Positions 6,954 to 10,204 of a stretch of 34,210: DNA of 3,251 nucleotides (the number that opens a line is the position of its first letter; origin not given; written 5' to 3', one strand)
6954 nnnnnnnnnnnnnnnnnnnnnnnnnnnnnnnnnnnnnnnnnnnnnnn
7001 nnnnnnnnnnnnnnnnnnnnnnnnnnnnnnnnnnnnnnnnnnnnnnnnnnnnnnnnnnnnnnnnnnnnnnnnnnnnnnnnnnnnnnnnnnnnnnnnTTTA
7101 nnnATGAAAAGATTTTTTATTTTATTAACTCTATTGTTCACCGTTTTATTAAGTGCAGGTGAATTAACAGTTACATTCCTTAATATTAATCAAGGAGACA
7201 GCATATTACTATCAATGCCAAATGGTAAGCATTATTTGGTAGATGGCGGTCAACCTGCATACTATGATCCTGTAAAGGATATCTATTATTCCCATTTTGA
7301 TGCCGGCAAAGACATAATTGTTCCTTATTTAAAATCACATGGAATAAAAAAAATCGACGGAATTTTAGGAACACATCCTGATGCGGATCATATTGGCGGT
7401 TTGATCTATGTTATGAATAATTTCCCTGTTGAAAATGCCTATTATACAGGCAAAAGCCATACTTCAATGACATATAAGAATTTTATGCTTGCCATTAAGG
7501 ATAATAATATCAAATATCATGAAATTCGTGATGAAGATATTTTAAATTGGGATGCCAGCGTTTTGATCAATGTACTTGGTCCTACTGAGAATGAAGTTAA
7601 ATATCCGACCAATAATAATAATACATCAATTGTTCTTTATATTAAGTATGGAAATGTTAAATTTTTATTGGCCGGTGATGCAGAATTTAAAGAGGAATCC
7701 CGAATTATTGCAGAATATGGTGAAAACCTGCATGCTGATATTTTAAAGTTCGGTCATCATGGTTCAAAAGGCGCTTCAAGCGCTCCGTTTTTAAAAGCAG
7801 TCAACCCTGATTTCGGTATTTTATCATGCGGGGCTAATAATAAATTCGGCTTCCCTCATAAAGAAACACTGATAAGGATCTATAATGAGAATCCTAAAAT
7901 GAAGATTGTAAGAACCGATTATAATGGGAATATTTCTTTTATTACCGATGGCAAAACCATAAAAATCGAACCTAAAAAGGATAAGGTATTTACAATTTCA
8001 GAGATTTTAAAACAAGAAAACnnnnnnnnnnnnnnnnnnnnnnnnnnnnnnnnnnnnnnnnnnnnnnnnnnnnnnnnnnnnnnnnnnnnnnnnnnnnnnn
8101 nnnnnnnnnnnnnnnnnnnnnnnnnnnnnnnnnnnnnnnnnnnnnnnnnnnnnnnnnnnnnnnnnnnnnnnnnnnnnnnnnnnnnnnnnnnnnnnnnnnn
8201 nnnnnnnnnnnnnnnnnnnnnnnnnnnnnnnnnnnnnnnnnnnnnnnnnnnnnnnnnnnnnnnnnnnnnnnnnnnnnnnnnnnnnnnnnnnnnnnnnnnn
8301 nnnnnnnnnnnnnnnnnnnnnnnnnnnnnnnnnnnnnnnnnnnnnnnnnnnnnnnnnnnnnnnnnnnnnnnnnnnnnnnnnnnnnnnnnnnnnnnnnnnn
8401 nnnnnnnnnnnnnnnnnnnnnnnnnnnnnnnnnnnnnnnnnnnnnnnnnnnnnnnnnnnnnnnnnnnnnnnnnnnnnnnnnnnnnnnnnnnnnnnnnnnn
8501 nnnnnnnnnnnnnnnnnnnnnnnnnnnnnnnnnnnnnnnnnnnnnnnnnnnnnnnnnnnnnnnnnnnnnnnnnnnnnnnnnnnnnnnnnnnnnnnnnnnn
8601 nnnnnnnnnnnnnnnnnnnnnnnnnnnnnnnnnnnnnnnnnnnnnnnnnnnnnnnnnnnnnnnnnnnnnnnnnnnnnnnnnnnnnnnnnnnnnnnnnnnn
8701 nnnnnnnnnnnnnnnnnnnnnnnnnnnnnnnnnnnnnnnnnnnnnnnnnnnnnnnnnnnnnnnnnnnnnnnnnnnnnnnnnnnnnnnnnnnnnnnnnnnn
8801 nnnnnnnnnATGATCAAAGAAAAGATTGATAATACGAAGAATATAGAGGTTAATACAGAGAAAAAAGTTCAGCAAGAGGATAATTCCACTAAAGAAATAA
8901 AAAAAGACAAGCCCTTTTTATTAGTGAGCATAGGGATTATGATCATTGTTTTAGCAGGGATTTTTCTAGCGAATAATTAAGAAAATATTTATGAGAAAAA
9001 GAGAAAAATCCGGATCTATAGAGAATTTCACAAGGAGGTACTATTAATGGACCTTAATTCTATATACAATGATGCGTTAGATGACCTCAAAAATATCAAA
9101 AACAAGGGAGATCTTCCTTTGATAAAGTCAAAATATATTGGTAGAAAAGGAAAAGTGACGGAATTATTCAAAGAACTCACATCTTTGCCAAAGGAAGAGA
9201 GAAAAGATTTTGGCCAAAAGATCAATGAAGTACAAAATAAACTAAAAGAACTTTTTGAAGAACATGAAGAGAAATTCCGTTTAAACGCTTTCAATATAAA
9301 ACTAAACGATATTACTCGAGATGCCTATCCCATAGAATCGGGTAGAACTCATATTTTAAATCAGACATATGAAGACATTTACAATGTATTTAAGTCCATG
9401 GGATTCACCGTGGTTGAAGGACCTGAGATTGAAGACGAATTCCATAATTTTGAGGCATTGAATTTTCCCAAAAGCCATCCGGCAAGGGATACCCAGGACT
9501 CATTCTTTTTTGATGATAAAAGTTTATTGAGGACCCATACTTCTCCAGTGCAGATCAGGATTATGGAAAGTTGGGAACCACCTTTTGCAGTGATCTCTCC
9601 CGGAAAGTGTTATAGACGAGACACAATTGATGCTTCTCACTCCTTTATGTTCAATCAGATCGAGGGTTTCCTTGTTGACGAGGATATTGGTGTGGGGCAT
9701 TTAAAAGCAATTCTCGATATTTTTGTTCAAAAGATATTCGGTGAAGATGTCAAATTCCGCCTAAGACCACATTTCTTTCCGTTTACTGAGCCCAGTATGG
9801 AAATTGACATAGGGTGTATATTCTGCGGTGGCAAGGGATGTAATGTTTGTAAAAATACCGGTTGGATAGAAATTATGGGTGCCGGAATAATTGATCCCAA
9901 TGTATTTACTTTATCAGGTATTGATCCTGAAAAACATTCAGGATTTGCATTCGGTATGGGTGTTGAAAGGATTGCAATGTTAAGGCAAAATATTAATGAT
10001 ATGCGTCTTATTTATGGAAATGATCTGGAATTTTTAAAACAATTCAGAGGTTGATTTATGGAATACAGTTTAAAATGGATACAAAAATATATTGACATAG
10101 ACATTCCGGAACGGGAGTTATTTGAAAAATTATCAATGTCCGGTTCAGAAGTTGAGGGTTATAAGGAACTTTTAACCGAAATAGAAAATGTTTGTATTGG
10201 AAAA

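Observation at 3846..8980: Five-gene, translationally coupled DNA-capture cassette with no ComEC channel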

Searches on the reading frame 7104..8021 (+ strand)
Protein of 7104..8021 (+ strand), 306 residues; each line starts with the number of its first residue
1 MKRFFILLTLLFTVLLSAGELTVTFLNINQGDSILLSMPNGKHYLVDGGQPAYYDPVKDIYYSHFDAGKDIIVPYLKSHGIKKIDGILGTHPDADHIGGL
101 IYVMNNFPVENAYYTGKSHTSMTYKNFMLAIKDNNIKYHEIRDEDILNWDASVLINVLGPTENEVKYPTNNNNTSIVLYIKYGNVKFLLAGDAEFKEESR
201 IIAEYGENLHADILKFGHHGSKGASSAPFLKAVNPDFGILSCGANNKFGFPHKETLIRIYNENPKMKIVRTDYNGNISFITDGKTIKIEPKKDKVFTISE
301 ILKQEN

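Call 27: find_homologous_proteins(query=window:7104-8021:+, max_evalue=1e-10)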
Query window:7104-8021:+ (306 aa): 2361 proteins with E <= 1e-10 among 3190 candidates; the best 120 are listed.
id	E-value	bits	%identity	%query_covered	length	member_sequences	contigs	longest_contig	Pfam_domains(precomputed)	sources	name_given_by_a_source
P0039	1.5e-169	581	79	100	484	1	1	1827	PF12826.14,PF06514.18,PF14520.13,PF14716.14,PF12836.14,PF03934.20,PF14579.13,PF00633.30,PF00753.34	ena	-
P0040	9.8e-86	306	49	93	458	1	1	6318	PF12826.14,PF14520.13,PF12836.14,PF00633.30,PF00753.34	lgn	-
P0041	1.1e-75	273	54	74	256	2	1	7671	PF00753.34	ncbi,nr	ncbi:MAG: MBL fold metallo-hydrolase, partial [bacterium]|nr:MBL fold metallo-hydrolase [bacterium]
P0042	8.2e-61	224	43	89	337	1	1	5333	PF12706.14,PF00753.34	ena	-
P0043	1.5e-60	223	43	90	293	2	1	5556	PF12706.14,PF00753.34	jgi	-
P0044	1.5e-59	220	45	86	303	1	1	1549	PF12706.14,PF00753.34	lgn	-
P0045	1.7e-59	220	42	88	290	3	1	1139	PF12706.14,PF00753.34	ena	-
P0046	9.8e-59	217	39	95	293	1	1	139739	PF12706.14,PF00753.34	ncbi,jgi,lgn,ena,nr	ncbi:MAG TPA: ComEC/Rec2 family competence protein [Anaerolineae bacterium]|nr:ComEC/Rec2 family com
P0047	1.7e-58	217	43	89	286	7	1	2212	PF12706.14,PF25281.1,PF00753.34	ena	-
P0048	1.8e-58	216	42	95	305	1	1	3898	PF12706.14,PF00753.34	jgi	-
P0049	2.5e-58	216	39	94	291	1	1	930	PF00753.34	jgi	jgi:beta-lactamase superfamily II metal-dependent hydrolase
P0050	2.5e-58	216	42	93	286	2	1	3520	PF12706.14,PF00753.34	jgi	-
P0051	4.7e-58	215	43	90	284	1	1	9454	PF12706.14,PF00753.34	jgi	jgi:beta-lactamase superfamily II metal-dependent hydrolase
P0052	7.5e-58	214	42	90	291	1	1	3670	PF12706.14,PF00753.34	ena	-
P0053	8.8e-58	214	39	90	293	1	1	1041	PF23023.2,PF00753.34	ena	-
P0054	1.3e-57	214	41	89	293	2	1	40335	PF12706.14,PF00753.34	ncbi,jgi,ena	ncbi:MAG TPA: ComEC/Rec2 family competence protein [Anaerolineae bacterium]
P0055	1.6e-57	213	39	90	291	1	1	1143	PF00753.34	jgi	-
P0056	2.1e-57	213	39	90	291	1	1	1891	PF00753.34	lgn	-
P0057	3.3e-57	212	43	90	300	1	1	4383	PF12706.14,PF00753.34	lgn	-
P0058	3.6e-57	212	42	89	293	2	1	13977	PF00753.34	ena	-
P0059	4.1e-57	212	41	92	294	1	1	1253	PF12706.14,PF00753.34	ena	-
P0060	1.3e-56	210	38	93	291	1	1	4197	PF00753.34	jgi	jgi:competence protein ComEC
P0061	1.8e-56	210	42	89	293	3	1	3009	PF00753.34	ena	-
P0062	1.9e-56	210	38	92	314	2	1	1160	PF00753.34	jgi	jgi:beta-lactamase superfamily II metal-dependent hydrolase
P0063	2.1e-56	210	39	95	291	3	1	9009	PF12706.14,PF00753.34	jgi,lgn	jgi:beta-lactamase superfamily II metal-dependent hydrolase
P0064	2.2e-56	210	41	85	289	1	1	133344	PF00753.34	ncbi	-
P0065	3.8e-56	209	42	89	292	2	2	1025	PF12706.14,PF00753.34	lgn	-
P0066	4.6e-56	209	38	92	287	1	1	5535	PF00753.34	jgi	jgi:competence protein ComEC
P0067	5.1e-56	208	38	95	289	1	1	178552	PF00753.34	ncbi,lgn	-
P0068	5.8e-56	208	42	89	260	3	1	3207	PF12706.14,PF00753.34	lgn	-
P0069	5.9e-56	208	41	89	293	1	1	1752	PF12706.14,PF00753.34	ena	-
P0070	6.0e-56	208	39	92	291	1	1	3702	PF00753.34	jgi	jgi:beta-lactamase superfamily II metal-dependent hydrolase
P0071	7.2e-56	208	41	94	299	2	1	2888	PF00753.34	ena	-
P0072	7.6e-56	208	42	89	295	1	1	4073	PF12706.14,PF00753.34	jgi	jgi:beta-lactamase superfamily II metal-dependent hydrolase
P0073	8.4e-56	208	44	90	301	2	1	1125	PF00753.34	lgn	-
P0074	1.3e-55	207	39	90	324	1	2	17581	PF12706.14,PF00753.34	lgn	-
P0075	1.3e-55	207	40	96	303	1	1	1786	PF00753.34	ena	-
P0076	1.5e-55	207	39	92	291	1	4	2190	PF00753.34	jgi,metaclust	jgi:competence protein ComEC|metaclust:\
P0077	1.7e-55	207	39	89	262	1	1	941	PF00753.34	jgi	jgi:competence protein ComEC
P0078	1.7e-55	207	39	92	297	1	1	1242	PF00753.34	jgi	jgi:competence protein ComEC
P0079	1.8e-55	207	41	88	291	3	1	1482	PF12706.14,PF00753.34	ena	-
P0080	1.9e-55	207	38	92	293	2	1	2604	PF00753.34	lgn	-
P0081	2.1e-55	206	38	92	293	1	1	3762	PF12706.14,PF00753.34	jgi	jgi:beta-lactamase superfamily II metal-dependent hydrolase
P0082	2.7e-55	206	39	90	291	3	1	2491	PF12706.14,PF00753.34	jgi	jgi:competence protein ComEC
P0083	3.3e-55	206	38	92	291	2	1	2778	PF00753.34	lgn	-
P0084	6.5e-55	205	37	90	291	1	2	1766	PF00753.34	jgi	jgi:beta-lactamase superfamily II metal-dependent hydrolase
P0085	8.4e-55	204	41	88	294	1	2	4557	PF00753.34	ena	-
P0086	1.0e-54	204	41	88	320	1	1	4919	PF00753.34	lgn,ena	-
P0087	1.1e-54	204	38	90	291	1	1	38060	PF00753.34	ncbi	-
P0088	3.1e-54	203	40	91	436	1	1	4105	PF12706.14,PF13414.13,PF00515.35,PF13181.13,PF00753.34,PF07719.24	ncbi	-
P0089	4.2e-54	202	37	90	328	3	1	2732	PF00753.34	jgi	jgi:beta-lactamase superfamily II metal-dependent hydrolase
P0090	1.3e-53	201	38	99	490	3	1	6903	PF12836.14,PF01336.32,PF00633.30,PF00753.34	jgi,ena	-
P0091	1.3e-53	201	37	92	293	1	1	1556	PF00753.34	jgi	jgi:beta-lactamase superfamily II metal-dependent hydrolase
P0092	1.3e-53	200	39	91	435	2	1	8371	PF12706.14,PF02805.22,PF23023.2,PF00753.34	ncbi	-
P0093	1.4e-53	200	36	95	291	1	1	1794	PF00753.34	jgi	jgi:competence protein ComEC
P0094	1.8e-53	200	40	89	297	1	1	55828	PF00753.34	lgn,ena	-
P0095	1.9e-53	200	38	90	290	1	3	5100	PF12706.14,PF00753.34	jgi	jgi:competence protein ComEC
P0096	5.3e-53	199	43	87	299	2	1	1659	PF12706.14,PF00753.34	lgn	-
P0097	8.1e-53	198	38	91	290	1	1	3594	PF00753.34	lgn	-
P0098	1.1e-52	197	38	96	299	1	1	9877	PF00753.34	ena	-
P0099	1.4e-52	197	37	99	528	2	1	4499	PF12836.14,PF01336.32,PF00633.30,PF00753.34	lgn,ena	-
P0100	1.5e-52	197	42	89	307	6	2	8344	PF00753.34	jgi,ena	-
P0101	3.7e-52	196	42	89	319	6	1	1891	PF00753.34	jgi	jgi:competence protein ComEC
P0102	7.1e-52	195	37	89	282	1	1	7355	PF00753.34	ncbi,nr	ncbi:MAG: MBL fold metallo-hydrolase, partial [Chloroflexi bacterium]|nr:MBL fold metallo-hydrolase 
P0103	9.7e-52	194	37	93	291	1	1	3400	PF00753.34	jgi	jgi:competence protein ComEC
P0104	1.9e-51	193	41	89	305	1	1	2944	PF00753.34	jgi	jgi:competence protein ComEC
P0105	3.0e-51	193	41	92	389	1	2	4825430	PF00932.26,PF00753.34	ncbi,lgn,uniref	ncbi:MBL fold metallo-hydrolase [Lysinibacillus sp. FSL H8-0500]|uniref:MBL fold metallo-hydrolase n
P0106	3.1e-51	193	40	89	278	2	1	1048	PF00753.34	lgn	-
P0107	3.3e-51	193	38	90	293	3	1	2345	PF00753.34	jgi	jgi:competence protein ComEC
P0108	3.4e-51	193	38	90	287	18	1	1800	PF00753.34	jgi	jgi:competence protein ComEC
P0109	3.5e-51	193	41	89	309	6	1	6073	PF00753.34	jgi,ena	-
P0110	5.6e-51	192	40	89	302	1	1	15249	PF12706.14,PF23023.2,PF00753.34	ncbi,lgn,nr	ncbi:MAG: MBL fold metallo-hydrolase [Spirochaetes bacterium]|nr:MBL fold metallo-hydrolase [Spiroch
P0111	7.2e-51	192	37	89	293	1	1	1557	PF00753.34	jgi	jgi:beta-lactamase superfamily II metal-dependent hydrolase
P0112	8.6e-51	191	40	92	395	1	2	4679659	PF00932.26,PF23023.2,PF00753.34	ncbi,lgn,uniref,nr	ncbi:MBL fold metallo-hydrolase [Lysinibacillus fusiformis]|uniref:MBL fold metallo-hydrolase n=1 Ta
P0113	8.7e-51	191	40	92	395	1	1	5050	PF00932.26,PF23023.2,PF00753.34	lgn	-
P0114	1.0e-50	191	39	90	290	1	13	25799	PF00753.34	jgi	jgi:competence protein ComEC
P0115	1.1e-50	191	37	92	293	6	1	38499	PF00753.34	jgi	-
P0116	1.4e-50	191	35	89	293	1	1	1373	PF00753.34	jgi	jgi:beta-lactamase superfamily II metal-dependent hydrolase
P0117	1.4e-50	191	37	90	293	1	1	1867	PF00753.34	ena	-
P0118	1.4e-50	191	36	90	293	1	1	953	PF00753.34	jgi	jgi:beta-lactamase superfamily II metal-dependent hydrolase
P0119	1.5e-50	190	40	92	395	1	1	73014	PF00932.26,PF23023.2,PF00753.34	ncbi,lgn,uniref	ncbi:MBL fold metallo-hydrolase [Lysinibacillus fusiformis]|uniref:MBL fold metallo-hydrolase n=1 Ta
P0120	1.6e-50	190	39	92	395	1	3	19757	PF00932.26,PF23023.2,PF00753.34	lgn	-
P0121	1.7e-50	190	38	89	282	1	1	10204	PF12706.14,PF23023.2,PF00753.34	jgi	jgi:beta-lactamase superfamily II metal-dependent hydrolase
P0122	1.7e-50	190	40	92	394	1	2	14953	PF00932.26,PF23023.2,PF00753.34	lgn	-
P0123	1.7e-50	190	40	92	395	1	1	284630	PF00932.26,PF23023.2,PF00753.34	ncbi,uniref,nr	ncbi:MBL fold metallo-hydrolase [Lysinibacillus fusiformis]|uniref:MBL fold metallo-hydrolase n=1 Ta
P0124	1.9e-50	190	40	92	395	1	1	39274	PF00932.26,PF23023.2,PF00753.34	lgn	-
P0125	2.1e-50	190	40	92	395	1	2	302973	PF00932.26,PF23023.2,PF00753.34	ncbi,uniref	ncbi:MBL fold metallo-hydrolase [Lysinibacillus fusiformis]|uniref:MBL fold metallo-hydrolase n=1 Ta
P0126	2.1e-50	190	38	89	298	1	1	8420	PF12706.14,PF23023.2,PF00753.34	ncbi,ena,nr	ncbi:MAG: MBL fold metallo-hydrolase [Syntrophomonadaceae bacterium]|nr:MBL fold metallo-hydrolase [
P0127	2.2e-50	190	40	92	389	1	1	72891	PF00932.26,PF00753.34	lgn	-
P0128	2.3e-50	190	40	92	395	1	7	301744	PF00932.26,PF23023.2,PF00753.34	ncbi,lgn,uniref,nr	ncbi:MAG: MBL fold metallo-hydrolase [Lysinibacillus fusiformis]|uniref:MBL fold metallo-hydrolase n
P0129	2.5e-50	190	39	92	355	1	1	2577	PF12706.14,PF12836.14,PF23023.2,PF00633.30,PF00753.34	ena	-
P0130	2.6e-50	190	40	92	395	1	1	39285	PF00932.26,PF23023.2,PF00753.34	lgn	-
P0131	2.6e-50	190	40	92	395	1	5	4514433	PF00932.26,PF23023.2,PF00753.34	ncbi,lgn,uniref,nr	ncbi:MBL fold metallo-hydrolase [Lysinibacillus fusiformis]|uniref:MBL fold metallo-hydrolase n=1 Ta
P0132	2.6e-50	190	40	92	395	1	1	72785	PF00932.26,PF23023.2,PF00753.34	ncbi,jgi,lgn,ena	-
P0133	2.8e-50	190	42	73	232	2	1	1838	PF12706.14,PF00753.34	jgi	jgi:beta-lactamase superfamily II metal-dependent hydrolase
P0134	3.1e-50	189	39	92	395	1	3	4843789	PF00932.26,PF23023.2,PF00753.34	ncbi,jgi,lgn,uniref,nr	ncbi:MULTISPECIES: MBL fold metallo-hydrolase [Lysinibacillus]|jgi:beta-lactamase superfamily II met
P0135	3.2e-50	189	40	87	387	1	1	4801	PF12706.14,PF00932.26,PF23023.2,PF00753.34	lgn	-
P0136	3.6e-50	189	39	92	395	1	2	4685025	PF00932.26,PF23023.2,PF00753.34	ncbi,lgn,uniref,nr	ncbi:MBL fold metallo-hydrolase [Lysinibacillus fusiformis]|uniref:MBL fold metallo-hydrolase n=1 Ta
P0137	3.8e-50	189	42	90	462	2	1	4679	PF12706.14,PF02805.22,PF23023.2,PF00753.34,PF07833.17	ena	-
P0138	4.2e-50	189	38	89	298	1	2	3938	PF12706.14,PF23023.2,PF00753.34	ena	-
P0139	4.9e-50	189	40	92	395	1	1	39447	PF00932.26,PF23023.2,PF00753.34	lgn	-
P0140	5.0e-50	189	41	93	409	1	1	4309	PF14520.13,PF12836.14,PF00633.30,PF00753.34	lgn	-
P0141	5.1e-50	189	39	92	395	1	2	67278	PF00932.26,PF23023.2,PF00753.34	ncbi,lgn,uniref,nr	ncbi:MBL fold metallo-hydrolase [Lysinibacillus fusiformis]|uniref:MBL fold metallo-hydrolase n=1 Ta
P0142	5.2e-50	189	40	92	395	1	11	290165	PF00932.26,PF23023.2,PF00753.34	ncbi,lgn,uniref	ncbi:MBL fold metallo-hydrolase [Lysinibacillus fusiformis]|uniref:MBL fold metallo-hydrolase n=1 Ta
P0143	5.3e-50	189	40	92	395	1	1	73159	PF00932.26,PF23023.2,PF00753.34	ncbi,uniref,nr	ncbi:competence protein [Lysinibacillus fusiformis]|uniref:MBL fold metallo-hydrolase n=1 Tax=Lysini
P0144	5.7e-50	189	39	92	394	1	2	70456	PF00932.26,PF23023.2,PF00753.34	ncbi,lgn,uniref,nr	ncbi:MBL fold metallo-hydrolase [Lysinibacillus sp. GbtcB16]|uniref:MBL fold metallo-hydrolase n=1 T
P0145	6.0e-50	188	39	92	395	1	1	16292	PF00932.26,PF23023.2,PF00753.34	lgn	-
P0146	7.5e-50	188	43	88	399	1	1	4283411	PF00932.26,PF00753.34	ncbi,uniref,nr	ncbi:competence protein [Solibacillus sp. R5-41]|uniref:MBL fold metallo-hydrolase n=1 Tax=Solibacil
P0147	7.9e-50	188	37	90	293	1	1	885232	PF00753.34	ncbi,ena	-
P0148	8.1e-50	188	40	92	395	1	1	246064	PF00932.26,PF23023.2,PF00753.34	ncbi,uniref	ncbi:MBL fold metallo-hydrolase [Lysinibacillus fusiformis]|uniref:MBL fold metallo-hydrolase n=1 Ta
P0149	8.2e-50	188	40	92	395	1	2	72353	PF00932.26,PF23023.2,PF00753.34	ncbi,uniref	ncbi:MBL fold metallo-hydrolase [Lysinibacillus fusiformis]|uniref:MBL fold metallo-hydrolase n=1 Ta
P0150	8.6e-50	188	40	92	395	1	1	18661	PF00932.26,PF23023.2,PF00753.34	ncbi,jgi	-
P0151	9.2e-50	188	39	92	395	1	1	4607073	PF00932.26,PF23023.2,PF00753.34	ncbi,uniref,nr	ncbi:MBL fold metallo-hydrolase [Lysinibacillus fusiformis]|uniref:MBL fold metallo-hydrolase n=1 Ta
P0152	9.3e-50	188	39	92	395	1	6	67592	PF00932.26,PF23023.2,PF00753.34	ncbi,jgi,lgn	-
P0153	9.5e-50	188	40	92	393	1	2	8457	PF00932.26,PF23023.2,PF00753.34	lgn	-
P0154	9.9e-50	188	39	92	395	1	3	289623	PF00932.26,PF23023.2,PF00753.34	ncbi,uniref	ncbi:MBL fold metallo-hydrolase [Lysinibacillus fusiformis]|uniref:MBL fold metallo-hydrolase n=1 Ta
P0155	1.0e-49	188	39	92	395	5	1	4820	PF00932.26,PF23023.2,PF00753.34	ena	-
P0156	1.1e-49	188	40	92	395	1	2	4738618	PF00932.26,PF23023.2,PF00753.34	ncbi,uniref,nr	ncbi:MBL fold metallo-hydrolase [Lysinibacillus fusiformis]|uniref:MBL fold metallo-hydrolase n=1 Ta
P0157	1.1e-49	188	42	89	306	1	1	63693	PF23023.2,PF00753.34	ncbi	-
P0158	1.2e-49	188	40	89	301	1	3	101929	PF12706.14,PF00753.34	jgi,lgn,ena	-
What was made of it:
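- On Stand-alone ComEC-type MBL hydrolases (database family, function untested): Most are ~290 aa with PF00753 only, at 37-49% identity, and several carry HHH_3 (call 27).
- Closest known: Stand-alone 'ComEC/Rec2 family' or 'MBL fold metallo-hydrolase' proteins. Same: Some members also carry HHH_3 (P0040, P0090, P0099, P0129, P0140; call 27).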

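Call 28: find_encoding_contigs(protein=P0040, flank=10000, max_places=3)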
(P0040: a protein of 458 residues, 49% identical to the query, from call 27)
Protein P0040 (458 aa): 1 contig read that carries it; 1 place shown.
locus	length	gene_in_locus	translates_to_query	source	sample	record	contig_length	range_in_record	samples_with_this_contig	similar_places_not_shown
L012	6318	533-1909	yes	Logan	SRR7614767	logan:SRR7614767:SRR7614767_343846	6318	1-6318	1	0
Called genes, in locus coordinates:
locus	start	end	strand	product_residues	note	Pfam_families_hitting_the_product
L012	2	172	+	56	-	?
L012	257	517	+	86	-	-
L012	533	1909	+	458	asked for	PF00753:Lactamase_B, PF12826:HHH_2 (faint), PF12836:HHH_3, PF14520:HHH_5 (faint), PF00633:HHH (weak), PF12836:HHH_3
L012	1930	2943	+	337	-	PF02912:Phe_tRNA-synt_N, PF01409:tRNA-synt_2d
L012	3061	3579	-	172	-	-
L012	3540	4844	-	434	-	PF01523:PmbA_TldD_1st (weak), PF19289:PmbA_TldD_3rd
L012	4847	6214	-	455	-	PF19289:PmbA_TldD_3rd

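Call 29: find_encoding_contigs(protein=P0090, flank=10000, max_places=3)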
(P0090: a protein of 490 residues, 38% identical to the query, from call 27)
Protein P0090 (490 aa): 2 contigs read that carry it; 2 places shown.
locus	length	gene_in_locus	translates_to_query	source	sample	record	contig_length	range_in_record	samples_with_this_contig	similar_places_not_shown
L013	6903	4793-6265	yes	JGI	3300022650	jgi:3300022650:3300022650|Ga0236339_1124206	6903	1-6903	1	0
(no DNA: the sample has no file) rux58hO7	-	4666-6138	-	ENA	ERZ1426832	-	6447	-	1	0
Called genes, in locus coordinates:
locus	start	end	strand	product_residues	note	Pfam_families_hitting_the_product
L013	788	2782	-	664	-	PF00005:ABC_tran, PF13304:AAA_21 (faint), PF12704:MacB_PCD, PF02687:FtsX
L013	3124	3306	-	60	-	-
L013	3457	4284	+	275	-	PF00809:Pterin_bind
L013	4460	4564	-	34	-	-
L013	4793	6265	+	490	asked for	PF00753:Lactamase_B, PF00633:HHH (faint), PF12836:HHH_3, PF01336:tRNA_anti-codon (weak)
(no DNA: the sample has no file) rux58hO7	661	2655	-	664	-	PF00005:ABC_tran, PF13304:AAA_21 (faint), PF12704:MacB_PCD, PF02687:FtsX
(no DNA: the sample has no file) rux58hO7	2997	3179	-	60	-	-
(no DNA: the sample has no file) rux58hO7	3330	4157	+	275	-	PF00809:Pterin_bind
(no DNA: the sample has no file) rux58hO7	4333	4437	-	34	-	-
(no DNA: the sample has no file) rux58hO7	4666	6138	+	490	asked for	PF00753:Lactamase_B, PF00633:HHH (faint), PF12836:HHH_3, PF01336:tRNA_anti-codon (weak)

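Call 30: find_encoding_contigs(protein=P0140, flank=10000, max_places=3)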
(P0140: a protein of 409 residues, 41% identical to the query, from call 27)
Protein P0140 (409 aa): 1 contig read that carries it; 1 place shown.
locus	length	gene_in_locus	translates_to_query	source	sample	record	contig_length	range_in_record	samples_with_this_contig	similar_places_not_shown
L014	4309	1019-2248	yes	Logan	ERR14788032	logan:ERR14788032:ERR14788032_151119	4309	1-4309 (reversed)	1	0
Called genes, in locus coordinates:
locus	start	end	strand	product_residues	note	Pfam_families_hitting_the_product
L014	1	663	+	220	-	?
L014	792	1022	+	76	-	PF11213:DUF3006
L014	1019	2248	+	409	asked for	PF14520:HHH_5 (faint), PF00753:Lactamase_B, PF00633:HHH (faint), PF12836:HHH_3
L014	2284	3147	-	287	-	-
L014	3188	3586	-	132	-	PF07238:PilZ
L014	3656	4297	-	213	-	PF02492:cobW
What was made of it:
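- Closest known: Stand-alone 'ComEC/Rec2 family' or 'MBL fold metallo-hydrolase' proteins. Different: Two unrelated MBL-HHH_3 proteins (L013, L014) have other contexts (calls 29, 30).
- Tried and rejected: Contexts of two unrelated MBL-HHH_3 proteins (P0090, P0140) show no g1, g2 or g3 (calls 29, 30).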

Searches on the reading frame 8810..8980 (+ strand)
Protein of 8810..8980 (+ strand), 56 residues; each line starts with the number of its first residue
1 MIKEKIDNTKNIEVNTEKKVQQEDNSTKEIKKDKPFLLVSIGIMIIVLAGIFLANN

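Call 3: search_protein_families(library=pfam, proteins=[window:8810-8980:+], max_evalue=0.1)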
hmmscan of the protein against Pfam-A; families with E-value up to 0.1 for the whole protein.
window:8810-8980:+ (56 aa): 1 family
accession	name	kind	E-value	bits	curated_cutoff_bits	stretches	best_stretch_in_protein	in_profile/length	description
PF09769.14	ApoO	-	0.011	16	31.4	1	3-56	35-86/131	Apolipoprotein O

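Call 5: search_protein_families(library=ncbifam, proteins=[window:8810-8980:+], max_evalue=0.01)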
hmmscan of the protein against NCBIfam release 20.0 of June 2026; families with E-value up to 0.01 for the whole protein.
window:8810-8980:+ (56 aa): 0 families

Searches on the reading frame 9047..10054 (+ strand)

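Call 45: search_protein_families(library=pfam, proteins=[window:9047-10054:+], max_evalue=0.001)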
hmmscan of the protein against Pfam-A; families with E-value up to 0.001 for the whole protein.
window:9047-10054:+ (335 aa): 2 families
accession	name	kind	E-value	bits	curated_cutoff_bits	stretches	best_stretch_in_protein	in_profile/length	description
PF01409.25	tRNA-synt_2d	-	7.6e-97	324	19.8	1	88-333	3-246/246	tRNA synthetases class II core domain (F)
PF02912.23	Phe_tRNA-synt_N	-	1.4e-16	60.6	22.3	1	20-83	3-66/69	Aminoacyl tRNA synthetase class II, N-terminal domain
